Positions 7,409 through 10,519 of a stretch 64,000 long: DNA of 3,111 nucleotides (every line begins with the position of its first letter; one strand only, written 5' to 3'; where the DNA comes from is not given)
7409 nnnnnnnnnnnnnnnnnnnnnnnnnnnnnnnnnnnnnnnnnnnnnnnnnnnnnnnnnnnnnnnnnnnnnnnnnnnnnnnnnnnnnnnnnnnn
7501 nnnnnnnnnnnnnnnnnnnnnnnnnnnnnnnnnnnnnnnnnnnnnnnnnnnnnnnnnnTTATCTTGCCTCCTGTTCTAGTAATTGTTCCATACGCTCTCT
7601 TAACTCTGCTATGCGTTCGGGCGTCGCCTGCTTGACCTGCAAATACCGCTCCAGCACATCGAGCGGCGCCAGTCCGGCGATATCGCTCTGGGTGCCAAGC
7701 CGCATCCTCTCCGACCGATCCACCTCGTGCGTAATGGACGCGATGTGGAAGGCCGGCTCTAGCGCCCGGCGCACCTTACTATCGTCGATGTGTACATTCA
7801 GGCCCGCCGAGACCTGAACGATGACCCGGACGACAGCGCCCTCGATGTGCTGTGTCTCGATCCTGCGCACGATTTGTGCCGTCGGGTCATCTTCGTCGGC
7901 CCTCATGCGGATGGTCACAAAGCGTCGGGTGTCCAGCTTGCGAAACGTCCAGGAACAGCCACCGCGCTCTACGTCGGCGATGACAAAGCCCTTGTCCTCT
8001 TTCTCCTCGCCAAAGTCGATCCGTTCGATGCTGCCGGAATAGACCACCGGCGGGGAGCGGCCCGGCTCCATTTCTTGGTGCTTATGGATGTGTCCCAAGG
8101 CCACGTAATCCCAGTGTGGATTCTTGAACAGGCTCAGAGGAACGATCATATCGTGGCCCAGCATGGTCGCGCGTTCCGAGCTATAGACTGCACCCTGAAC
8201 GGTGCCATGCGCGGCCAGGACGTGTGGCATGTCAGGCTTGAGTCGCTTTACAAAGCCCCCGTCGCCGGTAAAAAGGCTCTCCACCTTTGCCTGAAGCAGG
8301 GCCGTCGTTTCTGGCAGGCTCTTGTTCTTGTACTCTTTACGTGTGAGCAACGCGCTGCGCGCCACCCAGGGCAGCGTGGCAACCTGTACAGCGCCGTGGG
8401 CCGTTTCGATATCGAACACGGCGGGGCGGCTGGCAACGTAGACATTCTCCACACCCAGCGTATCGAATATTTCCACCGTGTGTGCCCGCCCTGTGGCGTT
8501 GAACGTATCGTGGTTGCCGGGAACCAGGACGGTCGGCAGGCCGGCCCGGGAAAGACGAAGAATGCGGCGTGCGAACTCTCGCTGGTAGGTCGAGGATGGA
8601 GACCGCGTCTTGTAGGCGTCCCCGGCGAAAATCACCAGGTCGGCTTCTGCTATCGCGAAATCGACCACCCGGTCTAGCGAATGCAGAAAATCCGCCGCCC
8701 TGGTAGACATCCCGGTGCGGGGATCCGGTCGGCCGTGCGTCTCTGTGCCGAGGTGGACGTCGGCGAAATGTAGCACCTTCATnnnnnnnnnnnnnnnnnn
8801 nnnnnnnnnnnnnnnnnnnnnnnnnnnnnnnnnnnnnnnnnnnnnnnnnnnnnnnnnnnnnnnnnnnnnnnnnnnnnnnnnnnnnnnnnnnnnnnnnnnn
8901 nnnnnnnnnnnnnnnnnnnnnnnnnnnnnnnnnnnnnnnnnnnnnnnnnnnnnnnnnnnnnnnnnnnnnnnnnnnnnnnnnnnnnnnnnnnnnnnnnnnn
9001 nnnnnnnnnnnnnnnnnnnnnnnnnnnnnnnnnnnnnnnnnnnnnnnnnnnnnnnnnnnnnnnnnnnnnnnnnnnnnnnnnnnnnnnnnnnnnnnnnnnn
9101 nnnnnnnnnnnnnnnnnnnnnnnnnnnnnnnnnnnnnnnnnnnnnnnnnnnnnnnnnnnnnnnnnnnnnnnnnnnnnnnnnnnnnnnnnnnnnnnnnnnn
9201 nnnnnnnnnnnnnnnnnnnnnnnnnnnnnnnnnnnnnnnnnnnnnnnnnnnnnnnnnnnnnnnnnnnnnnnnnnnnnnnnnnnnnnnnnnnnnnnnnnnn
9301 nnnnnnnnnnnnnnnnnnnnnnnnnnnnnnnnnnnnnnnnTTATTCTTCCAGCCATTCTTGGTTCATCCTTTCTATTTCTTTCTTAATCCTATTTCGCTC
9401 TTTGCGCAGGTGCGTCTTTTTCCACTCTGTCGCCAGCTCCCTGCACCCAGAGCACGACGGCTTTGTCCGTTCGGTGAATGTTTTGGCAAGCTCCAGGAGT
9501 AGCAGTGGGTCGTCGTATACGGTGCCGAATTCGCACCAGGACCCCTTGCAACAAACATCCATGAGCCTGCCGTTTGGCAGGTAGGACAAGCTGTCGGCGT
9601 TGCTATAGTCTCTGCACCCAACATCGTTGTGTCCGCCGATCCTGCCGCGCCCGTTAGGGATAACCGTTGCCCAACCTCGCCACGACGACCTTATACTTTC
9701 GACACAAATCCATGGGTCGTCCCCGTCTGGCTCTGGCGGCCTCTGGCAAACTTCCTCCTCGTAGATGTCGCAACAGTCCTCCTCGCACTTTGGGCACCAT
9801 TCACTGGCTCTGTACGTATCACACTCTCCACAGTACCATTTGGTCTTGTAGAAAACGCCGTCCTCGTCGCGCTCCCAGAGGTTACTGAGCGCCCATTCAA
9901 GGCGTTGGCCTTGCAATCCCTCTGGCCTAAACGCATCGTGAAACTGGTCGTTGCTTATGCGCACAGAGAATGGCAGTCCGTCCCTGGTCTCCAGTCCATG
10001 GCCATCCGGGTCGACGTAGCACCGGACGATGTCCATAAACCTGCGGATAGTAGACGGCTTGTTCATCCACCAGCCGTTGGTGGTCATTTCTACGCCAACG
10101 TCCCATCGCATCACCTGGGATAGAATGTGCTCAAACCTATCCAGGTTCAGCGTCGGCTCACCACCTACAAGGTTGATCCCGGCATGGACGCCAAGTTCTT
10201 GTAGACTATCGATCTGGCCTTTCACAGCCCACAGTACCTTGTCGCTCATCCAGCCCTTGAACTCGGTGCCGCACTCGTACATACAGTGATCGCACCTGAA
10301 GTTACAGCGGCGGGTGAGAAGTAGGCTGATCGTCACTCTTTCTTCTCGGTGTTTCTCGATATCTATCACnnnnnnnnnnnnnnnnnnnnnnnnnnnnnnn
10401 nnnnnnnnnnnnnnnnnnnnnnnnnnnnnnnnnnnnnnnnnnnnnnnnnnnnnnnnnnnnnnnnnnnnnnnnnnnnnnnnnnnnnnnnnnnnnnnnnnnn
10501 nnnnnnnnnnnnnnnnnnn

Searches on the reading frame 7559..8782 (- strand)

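Call 9: search_protein_families(library=pfam, proteins=[window:7559-8782:-], max_evalue=0.01)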
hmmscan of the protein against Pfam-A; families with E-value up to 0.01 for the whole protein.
window:7559-8782:- (407 aa): 2 families
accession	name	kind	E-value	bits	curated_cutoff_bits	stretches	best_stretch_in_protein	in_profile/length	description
PF00149.33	Metallophos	-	5.4e-15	56.8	21.5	1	1-234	1-190/191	Calcineurin-like phosphoesterase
PF12850.12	Metallophos_2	-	8e-07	29.6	27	1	1-273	1-153/154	Calcineurin-like phosphoesterase superfamily domain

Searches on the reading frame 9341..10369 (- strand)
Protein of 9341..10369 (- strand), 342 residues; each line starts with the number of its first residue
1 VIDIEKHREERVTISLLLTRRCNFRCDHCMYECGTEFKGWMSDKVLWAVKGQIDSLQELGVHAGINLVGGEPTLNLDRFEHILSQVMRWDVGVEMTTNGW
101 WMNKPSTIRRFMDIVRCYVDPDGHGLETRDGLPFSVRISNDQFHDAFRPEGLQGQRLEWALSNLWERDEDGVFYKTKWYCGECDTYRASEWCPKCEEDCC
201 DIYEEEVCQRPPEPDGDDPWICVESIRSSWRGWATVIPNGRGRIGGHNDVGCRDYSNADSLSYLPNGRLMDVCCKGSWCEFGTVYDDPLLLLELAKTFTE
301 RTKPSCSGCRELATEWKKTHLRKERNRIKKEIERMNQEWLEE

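Call 26: search_protein_families(library=pfam, proteins=[window:9341-10369:-], max_evalue=0.01)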
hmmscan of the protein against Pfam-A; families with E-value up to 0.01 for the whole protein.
window:9341-10369:- (342 aa): 2 families
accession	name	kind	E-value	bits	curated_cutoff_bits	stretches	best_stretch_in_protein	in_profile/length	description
PF04055.27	Radical_SAM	-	1.7e-09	38.5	29.5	1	18-114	3-100/166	Radical SAM superfamily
PF13353.11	Fer4_12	-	0.00033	21.4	22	1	17-90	10-81/137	4Fe-4S single cluster domain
